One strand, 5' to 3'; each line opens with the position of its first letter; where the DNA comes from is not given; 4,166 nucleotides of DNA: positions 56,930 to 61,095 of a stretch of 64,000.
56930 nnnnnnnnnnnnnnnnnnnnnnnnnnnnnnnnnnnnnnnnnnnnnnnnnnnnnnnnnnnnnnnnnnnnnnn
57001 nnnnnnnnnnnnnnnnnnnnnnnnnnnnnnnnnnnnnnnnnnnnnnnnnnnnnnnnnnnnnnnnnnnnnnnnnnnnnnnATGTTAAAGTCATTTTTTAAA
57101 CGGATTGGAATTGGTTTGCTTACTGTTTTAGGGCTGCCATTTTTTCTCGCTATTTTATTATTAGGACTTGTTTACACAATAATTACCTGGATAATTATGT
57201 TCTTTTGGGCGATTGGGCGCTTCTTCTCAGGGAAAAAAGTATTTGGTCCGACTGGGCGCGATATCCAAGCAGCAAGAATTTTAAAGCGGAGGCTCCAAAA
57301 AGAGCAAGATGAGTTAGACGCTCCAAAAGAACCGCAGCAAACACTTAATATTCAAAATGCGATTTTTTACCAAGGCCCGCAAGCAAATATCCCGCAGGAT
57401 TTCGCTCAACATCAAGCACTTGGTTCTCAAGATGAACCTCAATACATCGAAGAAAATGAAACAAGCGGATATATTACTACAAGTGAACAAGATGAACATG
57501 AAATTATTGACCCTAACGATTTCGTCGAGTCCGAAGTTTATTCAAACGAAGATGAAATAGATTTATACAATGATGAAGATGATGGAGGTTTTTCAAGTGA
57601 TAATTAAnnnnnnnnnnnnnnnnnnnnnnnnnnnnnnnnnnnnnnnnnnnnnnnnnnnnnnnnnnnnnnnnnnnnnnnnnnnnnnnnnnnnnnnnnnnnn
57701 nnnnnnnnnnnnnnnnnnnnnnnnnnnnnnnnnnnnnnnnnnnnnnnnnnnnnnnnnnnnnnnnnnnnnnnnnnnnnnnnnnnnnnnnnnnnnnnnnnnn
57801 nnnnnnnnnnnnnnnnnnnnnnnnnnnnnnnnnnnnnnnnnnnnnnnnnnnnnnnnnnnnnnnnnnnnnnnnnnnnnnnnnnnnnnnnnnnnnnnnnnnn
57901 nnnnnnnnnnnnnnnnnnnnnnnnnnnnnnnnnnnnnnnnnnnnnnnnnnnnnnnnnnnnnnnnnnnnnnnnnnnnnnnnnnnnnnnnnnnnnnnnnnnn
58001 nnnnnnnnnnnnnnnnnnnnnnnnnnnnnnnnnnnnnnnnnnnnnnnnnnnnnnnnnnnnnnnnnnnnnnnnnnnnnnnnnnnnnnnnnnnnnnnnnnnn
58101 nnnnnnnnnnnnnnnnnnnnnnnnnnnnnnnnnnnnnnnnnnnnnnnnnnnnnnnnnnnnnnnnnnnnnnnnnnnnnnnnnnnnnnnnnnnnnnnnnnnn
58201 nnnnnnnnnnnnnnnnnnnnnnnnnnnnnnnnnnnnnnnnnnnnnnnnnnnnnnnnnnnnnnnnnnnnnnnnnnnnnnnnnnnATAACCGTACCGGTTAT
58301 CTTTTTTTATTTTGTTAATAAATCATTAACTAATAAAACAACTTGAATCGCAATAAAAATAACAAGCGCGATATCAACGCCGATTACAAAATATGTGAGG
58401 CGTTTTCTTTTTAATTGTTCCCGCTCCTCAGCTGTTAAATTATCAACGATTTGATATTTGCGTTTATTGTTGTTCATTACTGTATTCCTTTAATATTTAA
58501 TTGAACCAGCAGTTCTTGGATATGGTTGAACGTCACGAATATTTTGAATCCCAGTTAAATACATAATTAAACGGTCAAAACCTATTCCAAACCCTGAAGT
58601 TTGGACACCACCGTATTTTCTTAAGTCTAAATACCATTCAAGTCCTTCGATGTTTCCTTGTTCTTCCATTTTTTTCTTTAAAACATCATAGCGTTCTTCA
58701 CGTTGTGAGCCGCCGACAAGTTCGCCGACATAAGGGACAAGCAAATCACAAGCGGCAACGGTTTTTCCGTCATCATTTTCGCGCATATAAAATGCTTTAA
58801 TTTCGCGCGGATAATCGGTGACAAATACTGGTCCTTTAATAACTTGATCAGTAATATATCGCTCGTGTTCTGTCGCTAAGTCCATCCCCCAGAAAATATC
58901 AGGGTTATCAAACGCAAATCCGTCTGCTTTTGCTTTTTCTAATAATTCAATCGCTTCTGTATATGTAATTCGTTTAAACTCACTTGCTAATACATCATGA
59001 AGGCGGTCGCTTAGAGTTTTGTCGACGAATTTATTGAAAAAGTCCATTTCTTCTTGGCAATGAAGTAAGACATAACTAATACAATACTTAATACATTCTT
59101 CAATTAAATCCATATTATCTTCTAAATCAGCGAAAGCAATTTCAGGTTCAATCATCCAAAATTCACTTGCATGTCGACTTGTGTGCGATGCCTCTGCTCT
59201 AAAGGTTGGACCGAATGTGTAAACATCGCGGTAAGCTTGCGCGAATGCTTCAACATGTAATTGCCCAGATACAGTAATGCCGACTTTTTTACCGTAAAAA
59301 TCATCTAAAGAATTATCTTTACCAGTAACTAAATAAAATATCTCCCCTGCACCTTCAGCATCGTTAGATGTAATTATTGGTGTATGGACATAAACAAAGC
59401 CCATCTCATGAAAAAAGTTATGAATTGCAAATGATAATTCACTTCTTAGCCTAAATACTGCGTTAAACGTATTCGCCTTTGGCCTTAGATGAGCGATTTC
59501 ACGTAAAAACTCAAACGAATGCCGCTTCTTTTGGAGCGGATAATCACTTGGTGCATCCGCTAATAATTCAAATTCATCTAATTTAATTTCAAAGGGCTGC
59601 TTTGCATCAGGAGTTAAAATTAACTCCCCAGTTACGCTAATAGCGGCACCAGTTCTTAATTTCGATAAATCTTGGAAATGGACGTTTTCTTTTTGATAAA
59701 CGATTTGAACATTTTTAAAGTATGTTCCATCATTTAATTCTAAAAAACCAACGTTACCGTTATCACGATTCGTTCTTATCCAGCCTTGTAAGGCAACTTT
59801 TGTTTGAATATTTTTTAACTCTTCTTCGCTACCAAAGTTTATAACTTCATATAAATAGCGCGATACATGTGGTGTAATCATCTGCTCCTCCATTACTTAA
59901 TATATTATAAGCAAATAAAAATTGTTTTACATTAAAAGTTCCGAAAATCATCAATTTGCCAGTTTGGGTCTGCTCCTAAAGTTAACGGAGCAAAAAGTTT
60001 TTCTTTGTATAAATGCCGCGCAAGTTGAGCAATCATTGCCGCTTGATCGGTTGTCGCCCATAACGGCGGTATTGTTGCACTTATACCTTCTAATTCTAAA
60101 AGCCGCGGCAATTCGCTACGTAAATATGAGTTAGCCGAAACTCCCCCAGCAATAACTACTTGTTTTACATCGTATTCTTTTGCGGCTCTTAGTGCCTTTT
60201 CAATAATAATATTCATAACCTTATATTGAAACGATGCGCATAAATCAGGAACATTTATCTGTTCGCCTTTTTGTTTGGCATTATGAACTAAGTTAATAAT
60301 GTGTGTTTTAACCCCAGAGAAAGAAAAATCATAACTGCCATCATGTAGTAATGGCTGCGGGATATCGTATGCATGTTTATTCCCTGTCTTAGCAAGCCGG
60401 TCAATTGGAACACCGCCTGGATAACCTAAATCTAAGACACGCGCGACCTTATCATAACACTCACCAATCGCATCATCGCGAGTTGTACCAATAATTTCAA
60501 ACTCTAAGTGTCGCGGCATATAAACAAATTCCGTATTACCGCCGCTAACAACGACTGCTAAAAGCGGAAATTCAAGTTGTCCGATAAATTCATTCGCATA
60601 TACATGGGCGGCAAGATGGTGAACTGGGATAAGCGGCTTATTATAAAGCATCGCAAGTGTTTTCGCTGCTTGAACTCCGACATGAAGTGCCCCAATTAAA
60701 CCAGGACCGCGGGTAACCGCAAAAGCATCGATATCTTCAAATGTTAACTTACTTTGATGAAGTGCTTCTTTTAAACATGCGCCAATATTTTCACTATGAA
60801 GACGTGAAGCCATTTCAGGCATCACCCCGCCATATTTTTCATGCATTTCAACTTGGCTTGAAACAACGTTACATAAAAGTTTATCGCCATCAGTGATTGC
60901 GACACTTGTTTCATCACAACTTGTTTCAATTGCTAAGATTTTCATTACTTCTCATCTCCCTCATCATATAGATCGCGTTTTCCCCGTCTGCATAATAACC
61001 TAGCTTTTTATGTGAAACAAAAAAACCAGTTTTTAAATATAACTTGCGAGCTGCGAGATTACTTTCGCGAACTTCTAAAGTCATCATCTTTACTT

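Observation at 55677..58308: Translationally coupled three-gene operon of uncharacterised membrane proteins, divergent from a membrane-anchored thioredoxin-like gene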

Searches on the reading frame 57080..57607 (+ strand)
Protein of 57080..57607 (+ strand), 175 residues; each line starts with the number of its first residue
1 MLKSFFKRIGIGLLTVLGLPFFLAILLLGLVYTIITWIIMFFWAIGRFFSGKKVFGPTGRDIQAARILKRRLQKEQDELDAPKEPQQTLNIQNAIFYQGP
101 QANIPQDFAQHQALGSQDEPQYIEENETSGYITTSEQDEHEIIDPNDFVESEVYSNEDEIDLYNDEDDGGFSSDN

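Call 3: search_protein_families(library=pfam, proteins=[window:57080-57607:+], max_evalue=1)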
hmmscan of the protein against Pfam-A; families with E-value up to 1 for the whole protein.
window:57080-57607:+ (175 aa): 1 family
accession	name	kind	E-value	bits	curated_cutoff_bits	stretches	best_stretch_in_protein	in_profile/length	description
PF13239.11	2TM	-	0.0013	19.2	24.8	1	17-71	22-73/79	2TM domain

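Call 4: search_protein_families(library=ncbifam, proteins=[window:57080-57607:+], max_evalue=1)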
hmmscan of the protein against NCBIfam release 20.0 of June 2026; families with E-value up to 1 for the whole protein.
window:57080-57607:+ (175 aa): 1 family
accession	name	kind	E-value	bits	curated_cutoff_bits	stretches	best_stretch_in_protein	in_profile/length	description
NF038009.1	TatB_1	subfamily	0.08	13.2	100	1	3-26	17-40/70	twin-arginine translocation system-associated protein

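Call 12: find_homologous_proteins(query=window:57080-57607:+)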
Query window:57080-57607:+ (175 aa): 1 proteins with E <= 0.001 among 82 candidates.
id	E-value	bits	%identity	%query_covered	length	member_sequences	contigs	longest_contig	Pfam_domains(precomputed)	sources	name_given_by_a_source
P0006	4.8e-107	373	97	100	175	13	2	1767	-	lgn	-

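Call 76: search_protein_families(library=padloc, proteins=[window:57080-57607:+], max_evalue=0.01)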
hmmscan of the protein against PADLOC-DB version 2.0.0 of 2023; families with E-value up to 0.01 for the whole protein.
window:57080-57607:+ (175 aa): 0 families

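Call 90: search_protein_families(library=pfam, alignment_id=A8, max_evalue=0.05)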
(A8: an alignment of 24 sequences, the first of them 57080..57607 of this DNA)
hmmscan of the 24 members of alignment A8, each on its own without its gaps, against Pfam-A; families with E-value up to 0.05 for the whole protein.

A. member 1, window:57080-57607:+ (175 aa): 1 family
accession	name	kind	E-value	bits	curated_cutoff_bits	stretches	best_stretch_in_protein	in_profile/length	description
PF13239.11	2TM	-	0.0013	19.2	24.8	1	17-71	22-73/79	2TM domain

B. families by the number of members that match (of 24 scanned): 6 families
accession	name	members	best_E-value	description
PF09723.15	Zn_ribbon_8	1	0.00042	Zinc ribbon domain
PF13239.11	2TM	1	0.0013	2TM domain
PF12650.12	DUF3784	1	0.012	Domain of unknown function (DUF3784)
PF25288.1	PIEZO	1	0.025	Piezo-type mechanosensitive ion channel homolog domain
PF03929.21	PepSY_TM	1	0.046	PepSY-associated TM region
PF13786.12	DUF4179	1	0.048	Domain of unknown function (DUF4179)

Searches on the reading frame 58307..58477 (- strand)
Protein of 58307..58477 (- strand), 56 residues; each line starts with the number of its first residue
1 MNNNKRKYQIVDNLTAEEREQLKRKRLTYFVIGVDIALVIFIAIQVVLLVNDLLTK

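Call 3: search_protein_families(library=pfam, proteins=[window:58307-58477:-], max_evalue=1)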
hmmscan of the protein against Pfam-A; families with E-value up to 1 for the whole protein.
window:58307-58477:- (56 aa): 0 families

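Call 4: search_protein_families(library=ncbifam, proteins=[window:58307-58477:-], max_evalue=1)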
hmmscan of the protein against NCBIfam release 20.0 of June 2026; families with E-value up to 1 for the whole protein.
window:58307-58477:- (56 aa): 1 family
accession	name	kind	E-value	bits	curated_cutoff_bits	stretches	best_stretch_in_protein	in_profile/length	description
NF033919.1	PA2779_fam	subfamily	0.021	15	40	1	11-54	71-113/123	PA2779 family protein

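Call 76: search_protein_families(library=padloc, proteins=[window:58307-58477:-], max_evalue=0.01)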
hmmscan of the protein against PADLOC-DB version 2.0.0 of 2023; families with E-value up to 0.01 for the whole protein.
window:58307-58477:- (56 aa): 0 families

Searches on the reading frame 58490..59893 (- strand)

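Call 81: search_protein_families(library=ncbifam, proteins=[window:58490-59893:-], max_evalue=1e-10)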
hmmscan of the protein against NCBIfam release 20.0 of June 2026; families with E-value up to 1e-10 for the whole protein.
window:58490-59893:- (467 aa): 16 families
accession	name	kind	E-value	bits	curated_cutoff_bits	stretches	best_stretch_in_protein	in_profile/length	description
NF003037.0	PRK03932.1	equivalog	1.6e-182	607.5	414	1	27-466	13-450/451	asparagine--tRNA ligase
TIGR00457.1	asnS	equivalog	1e-176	588.2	342.6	1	27-467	13-455/455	asparagine--tRNA ligase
NF003483.0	PRK05159.1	equivalog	7e-77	259.1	353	1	27-460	14-431/438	aspartate--tRNA(Asn) ligase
TIGR00458.1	aspS_nondisc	equivalog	2.1e-59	201.6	368.4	1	31-461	13-422/428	aspartate--tRNA(Asn) ligase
NF005052.0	PRK06462.1-1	equivalog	1.1e-44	152.9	368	1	138-464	40-349/353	asparagine synthetase A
NF001756.1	PRK00484.1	subfamily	1.8e-38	132.4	468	1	18-460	39-484/488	lysine--tRNA ligase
NF005054.0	PRK06462.1-4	equivalog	1.2e-36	126.4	309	1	141-464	19-314/318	asparagine synthetase A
TIGR00459.1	aspS_bact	equivalog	3.4e-33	114.8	373.85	1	26-277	12-262/586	aspartate--tRNA ligase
NF001750.0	PRK00476.1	equivalog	1.5e-32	112.7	443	1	26-339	14-299/590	aspartate--tRNA ligase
TIGR00499.1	lysS_bact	equivalog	1.6e-31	109.5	427.6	1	15-460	38-491/496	lysine--tRNA ligase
NF005055.0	PRK06462.1-5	equivalog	6.6e-30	104.3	389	1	118-461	2-334/341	asparagine synthetase A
NF005053.0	PRK06462.1-3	equivalog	1.3e-23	84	322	1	209-463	24-269/274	asparagine synthetase A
NF009101.0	PRK12445.1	subfamily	4.1e-19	68.5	1026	1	8-459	43-499/505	lysine--tRNA ligase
NF002821.0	PRK02983.1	equivalog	2.7e-16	58.8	742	1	28-459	657-1096/1102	bifunctional lysylphosphatidylglycerol synthetase/lysine--tRNA ligase LysX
TIGR00462.1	genX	equivalog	8.8e-14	51.6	286.9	1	148-456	2-302/304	EF-P lysine aminoacylase EpmA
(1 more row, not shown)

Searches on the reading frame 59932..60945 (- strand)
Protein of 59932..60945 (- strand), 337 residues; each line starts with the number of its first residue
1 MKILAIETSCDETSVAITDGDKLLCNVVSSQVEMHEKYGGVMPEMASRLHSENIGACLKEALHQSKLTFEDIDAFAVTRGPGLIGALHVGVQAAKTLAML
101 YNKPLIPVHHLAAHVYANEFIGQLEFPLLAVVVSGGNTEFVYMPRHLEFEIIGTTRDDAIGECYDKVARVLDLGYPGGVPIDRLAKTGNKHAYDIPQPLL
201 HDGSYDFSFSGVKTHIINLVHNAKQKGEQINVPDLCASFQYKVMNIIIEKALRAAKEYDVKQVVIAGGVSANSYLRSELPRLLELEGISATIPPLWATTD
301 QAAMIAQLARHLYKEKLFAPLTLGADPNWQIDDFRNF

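Call 81: search_protein_families(library=ncbifam, proteins=[window:59932-60945:-], max_evalue=1e-10)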
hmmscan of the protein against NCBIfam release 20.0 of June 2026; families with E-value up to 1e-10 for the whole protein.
window:59932-60945:- (337 aa): 5 families
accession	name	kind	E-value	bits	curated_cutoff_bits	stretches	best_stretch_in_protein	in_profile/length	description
TIGR03723.1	T6A_TsaD_YgjD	equivalog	1.5e-120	402.1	296.1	1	3-313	1-313/314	tRNA (adenosine(37)-N6)-threonylcarbamoyltransferase complex transferase subunit TsaD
TIGR00329.1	gcp_kae1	subfamily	1.6e-102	342.9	207.8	1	4-306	1-305/305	tRNA (adenosine(37)-N6)-threonylcarbamoyltransferase complex transferase subunit TsaD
TIGR03722.2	arch_KAE1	equivalog_domain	3.7e-62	210.3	375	1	3-332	1-317/323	KEOPS complex N(6)-L-threonylcarbamoyladenine synthase Kae1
NF007174.0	PRK09605.1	equivalog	7.8e-55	186.3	447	1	1-317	1-303/535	bifunctional N(6)-L-threonylcarbamoyladenine synthase/serine/threonine protein kinase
TIGR03725.1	T6A_YeaZ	equivalog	5.5e-19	69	69.3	1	3-117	1-100/212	tRNA (adenosine(37)-N6)-threonylcarbamoyltransferase complex dimerization subunit type 1 TsaB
